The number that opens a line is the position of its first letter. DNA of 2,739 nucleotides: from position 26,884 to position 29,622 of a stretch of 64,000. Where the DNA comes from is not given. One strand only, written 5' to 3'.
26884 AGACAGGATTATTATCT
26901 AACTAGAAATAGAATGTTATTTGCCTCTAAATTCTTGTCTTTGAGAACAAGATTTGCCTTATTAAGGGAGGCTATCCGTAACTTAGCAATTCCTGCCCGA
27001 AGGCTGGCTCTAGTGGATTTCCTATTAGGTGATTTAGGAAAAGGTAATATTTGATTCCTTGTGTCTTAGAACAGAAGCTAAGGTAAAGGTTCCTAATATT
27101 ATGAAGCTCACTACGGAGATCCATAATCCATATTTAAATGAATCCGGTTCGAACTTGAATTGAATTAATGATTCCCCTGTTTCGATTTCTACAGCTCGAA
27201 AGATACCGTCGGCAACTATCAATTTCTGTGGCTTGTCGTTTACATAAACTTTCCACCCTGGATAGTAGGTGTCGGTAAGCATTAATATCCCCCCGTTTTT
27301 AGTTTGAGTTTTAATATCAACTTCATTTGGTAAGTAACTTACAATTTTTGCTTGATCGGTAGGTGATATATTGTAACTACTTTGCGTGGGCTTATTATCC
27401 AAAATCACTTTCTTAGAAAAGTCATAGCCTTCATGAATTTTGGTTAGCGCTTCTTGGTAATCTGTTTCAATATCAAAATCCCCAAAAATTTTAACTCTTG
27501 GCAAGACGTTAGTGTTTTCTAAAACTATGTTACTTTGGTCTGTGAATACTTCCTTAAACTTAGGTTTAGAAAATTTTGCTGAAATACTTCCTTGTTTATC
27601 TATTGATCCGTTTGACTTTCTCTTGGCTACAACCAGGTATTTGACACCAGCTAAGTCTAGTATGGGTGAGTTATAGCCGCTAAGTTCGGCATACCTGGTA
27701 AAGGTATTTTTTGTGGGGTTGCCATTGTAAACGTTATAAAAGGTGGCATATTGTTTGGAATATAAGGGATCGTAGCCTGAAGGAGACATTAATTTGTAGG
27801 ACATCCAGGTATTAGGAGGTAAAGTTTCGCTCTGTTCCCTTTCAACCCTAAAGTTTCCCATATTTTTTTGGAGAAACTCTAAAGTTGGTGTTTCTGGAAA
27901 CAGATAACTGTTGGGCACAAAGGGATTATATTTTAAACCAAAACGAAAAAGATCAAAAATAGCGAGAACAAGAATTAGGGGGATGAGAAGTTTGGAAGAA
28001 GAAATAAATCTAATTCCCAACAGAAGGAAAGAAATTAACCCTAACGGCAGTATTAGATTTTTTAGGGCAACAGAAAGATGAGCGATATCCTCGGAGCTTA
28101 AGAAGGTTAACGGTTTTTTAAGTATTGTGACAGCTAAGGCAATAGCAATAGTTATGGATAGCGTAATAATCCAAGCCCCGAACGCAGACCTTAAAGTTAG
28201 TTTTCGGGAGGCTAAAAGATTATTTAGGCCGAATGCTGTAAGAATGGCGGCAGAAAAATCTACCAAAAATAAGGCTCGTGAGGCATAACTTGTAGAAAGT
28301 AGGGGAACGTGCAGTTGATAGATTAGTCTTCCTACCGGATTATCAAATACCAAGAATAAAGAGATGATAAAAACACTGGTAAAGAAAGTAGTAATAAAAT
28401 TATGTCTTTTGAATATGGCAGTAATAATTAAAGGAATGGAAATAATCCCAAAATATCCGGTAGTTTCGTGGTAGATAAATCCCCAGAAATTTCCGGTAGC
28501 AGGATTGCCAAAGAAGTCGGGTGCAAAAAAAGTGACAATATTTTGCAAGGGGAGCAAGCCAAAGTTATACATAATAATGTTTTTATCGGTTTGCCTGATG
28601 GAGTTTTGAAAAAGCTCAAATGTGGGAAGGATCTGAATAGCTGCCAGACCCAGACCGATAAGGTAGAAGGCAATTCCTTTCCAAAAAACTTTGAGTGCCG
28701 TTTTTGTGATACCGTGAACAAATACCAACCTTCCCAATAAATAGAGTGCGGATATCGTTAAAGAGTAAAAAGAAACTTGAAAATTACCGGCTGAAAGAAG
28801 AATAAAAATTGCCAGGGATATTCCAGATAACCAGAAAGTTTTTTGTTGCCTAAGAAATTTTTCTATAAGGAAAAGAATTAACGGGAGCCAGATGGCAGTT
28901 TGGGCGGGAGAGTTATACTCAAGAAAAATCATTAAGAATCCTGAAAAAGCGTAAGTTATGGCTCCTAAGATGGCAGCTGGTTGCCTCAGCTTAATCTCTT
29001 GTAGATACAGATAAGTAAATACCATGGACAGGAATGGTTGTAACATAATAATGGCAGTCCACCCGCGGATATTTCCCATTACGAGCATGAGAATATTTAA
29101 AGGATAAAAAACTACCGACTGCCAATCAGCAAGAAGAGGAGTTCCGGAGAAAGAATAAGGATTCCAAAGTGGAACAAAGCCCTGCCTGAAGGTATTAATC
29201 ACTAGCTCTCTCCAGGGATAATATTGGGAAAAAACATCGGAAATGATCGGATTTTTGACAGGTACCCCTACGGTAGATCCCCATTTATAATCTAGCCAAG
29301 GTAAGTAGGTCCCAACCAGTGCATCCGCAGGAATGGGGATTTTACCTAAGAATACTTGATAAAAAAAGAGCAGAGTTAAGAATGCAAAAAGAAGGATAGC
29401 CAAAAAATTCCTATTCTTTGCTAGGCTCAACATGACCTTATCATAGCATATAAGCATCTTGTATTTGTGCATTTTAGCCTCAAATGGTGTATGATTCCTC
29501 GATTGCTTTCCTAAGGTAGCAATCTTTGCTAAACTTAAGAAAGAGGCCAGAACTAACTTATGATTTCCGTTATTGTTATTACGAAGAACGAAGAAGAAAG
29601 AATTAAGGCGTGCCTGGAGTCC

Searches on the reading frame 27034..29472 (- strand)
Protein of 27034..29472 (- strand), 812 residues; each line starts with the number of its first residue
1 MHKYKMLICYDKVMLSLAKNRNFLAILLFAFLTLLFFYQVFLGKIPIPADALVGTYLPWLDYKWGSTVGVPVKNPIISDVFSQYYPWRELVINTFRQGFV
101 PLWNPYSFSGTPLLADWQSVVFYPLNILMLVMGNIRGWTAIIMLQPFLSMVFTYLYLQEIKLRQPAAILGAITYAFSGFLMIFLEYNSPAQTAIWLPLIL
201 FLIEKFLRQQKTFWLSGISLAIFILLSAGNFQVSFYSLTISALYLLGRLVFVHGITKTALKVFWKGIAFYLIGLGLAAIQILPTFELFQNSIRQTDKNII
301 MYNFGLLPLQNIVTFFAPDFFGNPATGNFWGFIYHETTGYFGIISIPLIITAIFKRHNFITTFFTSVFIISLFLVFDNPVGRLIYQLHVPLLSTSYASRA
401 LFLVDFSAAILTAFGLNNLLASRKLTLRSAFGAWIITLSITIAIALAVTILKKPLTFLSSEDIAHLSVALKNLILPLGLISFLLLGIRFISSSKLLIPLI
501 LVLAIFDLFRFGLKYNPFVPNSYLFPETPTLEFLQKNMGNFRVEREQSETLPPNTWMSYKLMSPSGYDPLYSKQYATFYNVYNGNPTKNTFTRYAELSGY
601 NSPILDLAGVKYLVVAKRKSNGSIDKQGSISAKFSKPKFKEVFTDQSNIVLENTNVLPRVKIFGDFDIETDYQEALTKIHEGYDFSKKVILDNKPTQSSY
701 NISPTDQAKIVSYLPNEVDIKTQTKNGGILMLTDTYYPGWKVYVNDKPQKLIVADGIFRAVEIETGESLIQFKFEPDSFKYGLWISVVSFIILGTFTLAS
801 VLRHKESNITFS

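Call 8: search_protein_families(library=pfam, proteins=[window:27034-29472:-], max_evalue=0.001)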
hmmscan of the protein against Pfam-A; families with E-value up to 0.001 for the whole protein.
window:27034-29472:- (812 aa): 1 family
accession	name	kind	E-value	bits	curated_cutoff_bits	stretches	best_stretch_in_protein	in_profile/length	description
PF09586.16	YfhO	-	1.4e-33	116.7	28.5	2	75-659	26-590/835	Bacterial membrane protein YfhO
